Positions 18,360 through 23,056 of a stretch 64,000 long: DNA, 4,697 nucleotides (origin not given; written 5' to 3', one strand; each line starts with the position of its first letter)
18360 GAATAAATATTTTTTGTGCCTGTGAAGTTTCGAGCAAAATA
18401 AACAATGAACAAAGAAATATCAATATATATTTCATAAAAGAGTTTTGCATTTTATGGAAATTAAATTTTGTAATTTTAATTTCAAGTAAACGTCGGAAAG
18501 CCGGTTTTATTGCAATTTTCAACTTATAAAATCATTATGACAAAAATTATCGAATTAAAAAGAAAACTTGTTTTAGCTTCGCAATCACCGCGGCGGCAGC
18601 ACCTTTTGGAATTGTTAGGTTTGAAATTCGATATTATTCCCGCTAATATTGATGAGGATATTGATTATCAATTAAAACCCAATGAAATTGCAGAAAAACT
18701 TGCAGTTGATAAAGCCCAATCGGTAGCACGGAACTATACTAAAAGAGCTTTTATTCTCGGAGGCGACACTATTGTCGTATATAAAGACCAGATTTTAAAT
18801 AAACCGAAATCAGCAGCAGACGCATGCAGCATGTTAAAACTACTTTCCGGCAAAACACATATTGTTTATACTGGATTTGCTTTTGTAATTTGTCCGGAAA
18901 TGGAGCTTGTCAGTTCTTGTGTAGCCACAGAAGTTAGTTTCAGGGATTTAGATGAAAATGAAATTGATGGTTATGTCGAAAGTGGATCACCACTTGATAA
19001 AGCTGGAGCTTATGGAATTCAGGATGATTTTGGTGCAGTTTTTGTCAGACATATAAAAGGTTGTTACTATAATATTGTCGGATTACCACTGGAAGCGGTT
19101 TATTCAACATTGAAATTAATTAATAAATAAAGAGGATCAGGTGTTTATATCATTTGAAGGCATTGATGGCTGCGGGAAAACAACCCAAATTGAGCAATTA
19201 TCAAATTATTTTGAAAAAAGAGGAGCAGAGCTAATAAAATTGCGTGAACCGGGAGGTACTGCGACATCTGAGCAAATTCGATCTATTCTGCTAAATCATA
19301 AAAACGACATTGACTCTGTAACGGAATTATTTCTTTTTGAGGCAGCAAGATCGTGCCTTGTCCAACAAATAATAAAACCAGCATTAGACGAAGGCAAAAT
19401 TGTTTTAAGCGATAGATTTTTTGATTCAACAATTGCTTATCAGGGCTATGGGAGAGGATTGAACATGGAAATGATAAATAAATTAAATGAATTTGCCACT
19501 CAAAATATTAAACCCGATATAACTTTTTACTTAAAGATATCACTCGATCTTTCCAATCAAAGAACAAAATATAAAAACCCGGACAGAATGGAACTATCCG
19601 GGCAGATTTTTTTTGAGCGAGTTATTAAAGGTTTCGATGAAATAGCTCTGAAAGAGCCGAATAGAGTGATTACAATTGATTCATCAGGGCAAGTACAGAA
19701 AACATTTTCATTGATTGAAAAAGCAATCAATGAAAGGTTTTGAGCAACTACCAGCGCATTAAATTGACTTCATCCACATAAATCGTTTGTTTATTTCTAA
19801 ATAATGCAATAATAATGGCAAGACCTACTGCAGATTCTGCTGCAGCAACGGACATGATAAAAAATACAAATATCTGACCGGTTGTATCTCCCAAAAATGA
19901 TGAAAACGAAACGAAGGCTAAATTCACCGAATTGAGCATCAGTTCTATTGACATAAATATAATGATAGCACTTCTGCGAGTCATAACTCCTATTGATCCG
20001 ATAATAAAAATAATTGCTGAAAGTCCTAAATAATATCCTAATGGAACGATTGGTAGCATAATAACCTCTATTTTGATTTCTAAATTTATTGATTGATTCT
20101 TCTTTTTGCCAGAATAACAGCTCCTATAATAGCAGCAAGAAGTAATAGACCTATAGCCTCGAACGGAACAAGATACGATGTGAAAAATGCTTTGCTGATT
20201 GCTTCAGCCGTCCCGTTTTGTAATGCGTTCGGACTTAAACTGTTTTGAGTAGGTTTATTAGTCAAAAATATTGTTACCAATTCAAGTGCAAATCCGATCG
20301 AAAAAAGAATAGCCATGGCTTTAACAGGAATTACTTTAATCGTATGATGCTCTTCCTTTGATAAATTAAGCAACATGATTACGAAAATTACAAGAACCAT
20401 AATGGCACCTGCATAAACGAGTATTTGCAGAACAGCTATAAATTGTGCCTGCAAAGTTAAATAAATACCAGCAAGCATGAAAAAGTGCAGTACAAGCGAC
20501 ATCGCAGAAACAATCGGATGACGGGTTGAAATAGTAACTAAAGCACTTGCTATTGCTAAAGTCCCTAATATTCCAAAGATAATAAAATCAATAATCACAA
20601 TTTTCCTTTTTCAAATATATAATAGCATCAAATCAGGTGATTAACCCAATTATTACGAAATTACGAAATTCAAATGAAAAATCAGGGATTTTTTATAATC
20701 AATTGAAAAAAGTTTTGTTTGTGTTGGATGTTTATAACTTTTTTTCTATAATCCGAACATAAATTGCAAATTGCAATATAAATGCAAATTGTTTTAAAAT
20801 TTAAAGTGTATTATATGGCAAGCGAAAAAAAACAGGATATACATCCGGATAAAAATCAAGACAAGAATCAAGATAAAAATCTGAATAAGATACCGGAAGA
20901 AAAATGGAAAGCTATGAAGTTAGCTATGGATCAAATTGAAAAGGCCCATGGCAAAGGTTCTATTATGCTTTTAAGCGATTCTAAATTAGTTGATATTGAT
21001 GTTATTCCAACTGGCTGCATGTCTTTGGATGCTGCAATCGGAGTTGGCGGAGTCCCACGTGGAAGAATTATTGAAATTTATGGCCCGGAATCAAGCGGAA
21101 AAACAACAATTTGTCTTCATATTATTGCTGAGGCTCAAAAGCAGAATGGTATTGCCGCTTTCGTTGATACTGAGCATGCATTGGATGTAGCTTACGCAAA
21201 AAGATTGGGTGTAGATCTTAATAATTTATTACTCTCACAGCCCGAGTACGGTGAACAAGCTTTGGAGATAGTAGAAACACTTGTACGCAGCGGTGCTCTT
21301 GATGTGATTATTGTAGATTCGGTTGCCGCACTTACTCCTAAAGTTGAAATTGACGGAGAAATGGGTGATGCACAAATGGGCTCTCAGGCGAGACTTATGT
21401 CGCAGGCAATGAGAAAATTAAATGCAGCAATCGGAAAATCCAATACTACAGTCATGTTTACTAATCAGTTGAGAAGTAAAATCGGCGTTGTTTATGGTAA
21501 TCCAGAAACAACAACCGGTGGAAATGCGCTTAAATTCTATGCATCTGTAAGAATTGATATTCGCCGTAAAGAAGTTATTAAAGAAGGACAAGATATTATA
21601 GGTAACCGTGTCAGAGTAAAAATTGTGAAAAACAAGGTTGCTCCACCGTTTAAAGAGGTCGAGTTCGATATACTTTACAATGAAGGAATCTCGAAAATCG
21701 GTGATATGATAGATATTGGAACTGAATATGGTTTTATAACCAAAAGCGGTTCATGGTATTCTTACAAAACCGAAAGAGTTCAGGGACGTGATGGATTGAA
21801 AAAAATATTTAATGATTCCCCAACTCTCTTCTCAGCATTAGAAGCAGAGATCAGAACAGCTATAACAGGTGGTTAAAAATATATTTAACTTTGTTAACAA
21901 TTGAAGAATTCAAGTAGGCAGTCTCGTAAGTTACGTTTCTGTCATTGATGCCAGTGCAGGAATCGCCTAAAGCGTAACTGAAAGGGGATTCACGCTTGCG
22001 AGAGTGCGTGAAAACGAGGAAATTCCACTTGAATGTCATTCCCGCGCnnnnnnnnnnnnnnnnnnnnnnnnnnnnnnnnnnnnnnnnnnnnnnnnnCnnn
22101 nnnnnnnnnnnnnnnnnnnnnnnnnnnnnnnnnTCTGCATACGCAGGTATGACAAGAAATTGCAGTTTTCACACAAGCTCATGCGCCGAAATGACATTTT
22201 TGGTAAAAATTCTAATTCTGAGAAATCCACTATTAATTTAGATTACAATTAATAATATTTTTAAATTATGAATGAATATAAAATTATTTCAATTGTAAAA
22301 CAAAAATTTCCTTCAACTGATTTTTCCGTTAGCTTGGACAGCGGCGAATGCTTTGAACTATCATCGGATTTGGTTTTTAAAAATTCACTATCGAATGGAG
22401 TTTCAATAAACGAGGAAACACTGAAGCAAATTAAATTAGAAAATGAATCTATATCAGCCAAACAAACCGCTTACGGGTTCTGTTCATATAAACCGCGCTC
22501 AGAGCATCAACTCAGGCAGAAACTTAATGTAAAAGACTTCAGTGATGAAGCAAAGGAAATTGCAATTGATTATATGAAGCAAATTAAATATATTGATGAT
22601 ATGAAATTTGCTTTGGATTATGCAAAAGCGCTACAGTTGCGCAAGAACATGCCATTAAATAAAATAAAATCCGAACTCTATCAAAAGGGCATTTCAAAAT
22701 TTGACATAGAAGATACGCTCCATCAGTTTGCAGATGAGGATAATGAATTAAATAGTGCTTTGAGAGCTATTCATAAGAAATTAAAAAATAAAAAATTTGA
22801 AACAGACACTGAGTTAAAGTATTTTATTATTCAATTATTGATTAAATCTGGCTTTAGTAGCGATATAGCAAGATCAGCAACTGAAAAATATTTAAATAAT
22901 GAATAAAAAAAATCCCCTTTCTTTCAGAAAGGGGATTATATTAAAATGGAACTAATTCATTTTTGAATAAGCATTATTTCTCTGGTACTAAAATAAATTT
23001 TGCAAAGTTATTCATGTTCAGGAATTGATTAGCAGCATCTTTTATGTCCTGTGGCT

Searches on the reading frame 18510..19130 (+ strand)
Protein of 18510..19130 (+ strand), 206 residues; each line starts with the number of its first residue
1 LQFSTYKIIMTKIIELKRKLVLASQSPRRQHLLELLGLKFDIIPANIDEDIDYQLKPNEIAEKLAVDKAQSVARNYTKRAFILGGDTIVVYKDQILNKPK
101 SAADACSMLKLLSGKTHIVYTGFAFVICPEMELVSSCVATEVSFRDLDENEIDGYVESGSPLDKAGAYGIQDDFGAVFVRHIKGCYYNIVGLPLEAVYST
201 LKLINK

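Call 63: search_protein_families(library=pfam, proteins=[window:18510-19130:+], max_evalue=0.00001)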
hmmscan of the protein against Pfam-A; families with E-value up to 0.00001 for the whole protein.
window:18510-19130:+ (206 aa): 1 family
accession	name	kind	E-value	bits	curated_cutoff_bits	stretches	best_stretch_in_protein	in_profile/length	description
PF02545.19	Maf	-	1.6e-60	204.4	27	1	19-202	1-185/187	Maf-like protein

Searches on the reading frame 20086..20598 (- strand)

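Call 61: search_protein_families(library=pfam, proteins=[window:20086-20598:-], max_evalue=0.00001)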
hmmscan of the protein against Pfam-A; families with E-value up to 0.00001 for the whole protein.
window:20086-20598:- (170 aa): 1 family
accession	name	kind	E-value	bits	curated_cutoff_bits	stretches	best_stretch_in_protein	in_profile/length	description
PF00499.25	Oxidored_q3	-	1.6e-38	132.2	33.2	1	18-163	1-146/146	NADH-ubiquinone/plastoquinone oxidoreductase chain 6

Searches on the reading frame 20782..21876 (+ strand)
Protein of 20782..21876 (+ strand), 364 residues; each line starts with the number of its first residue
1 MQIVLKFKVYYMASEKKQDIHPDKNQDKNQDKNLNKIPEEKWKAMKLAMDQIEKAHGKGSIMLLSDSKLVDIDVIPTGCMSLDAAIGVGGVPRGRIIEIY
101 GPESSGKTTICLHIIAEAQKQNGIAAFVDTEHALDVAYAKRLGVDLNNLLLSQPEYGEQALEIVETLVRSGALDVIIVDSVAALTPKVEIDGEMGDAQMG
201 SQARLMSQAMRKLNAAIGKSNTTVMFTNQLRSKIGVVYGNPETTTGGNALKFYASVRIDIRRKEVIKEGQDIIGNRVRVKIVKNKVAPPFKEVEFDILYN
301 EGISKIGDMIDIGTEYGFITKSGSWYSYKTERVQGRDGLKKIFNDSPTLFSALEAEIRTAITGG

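Call 61: search_protein_families(library=pfam, proteins=[window:20782-21876:+], max_evalue=0.00001)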
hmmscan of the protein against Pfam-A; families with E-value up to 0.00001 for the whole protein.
window:20782-21876:+ (364 aa): 4 families
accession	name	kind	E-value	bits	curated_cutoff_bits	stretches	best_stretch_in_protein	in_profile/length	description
PF00154.27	RecA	-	1.4e-133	444.7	27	1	43-304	1-262/262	recA bacterial DNA recombination protein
PF21096.2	RecA_C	-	2.8e-15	56.6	27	1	307-361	1-56/57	RecA C-terminal domain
PF08423.17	Rad51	-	8.4e-12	45.3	22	1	74-263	7-212/244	Rad51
PF06745.19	ATPase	-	2.7e-09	37.2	26.6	1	75-265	1-192/231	KaiC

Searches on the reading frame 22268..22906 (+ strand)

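Call 61: search_protein_families(library=pfam, proteins=[window:22268-22906:+], max_evalue=0.00001)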
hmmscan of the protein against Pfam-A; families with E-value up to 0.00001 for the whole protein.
window:22268-22906:+ (212 aa): 2 families
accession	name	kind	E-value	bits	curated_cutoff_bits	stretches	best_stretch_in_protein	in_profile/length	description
PF21982.2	RecX_HTH1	-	4.7e-12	46.1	26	1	64-102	1-39/40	RecX, first three-helix domain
PF02631.22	RecX_HTH2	-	4.2e-06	27.3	26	0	110-151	1-42/42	RecX, second three-helix domain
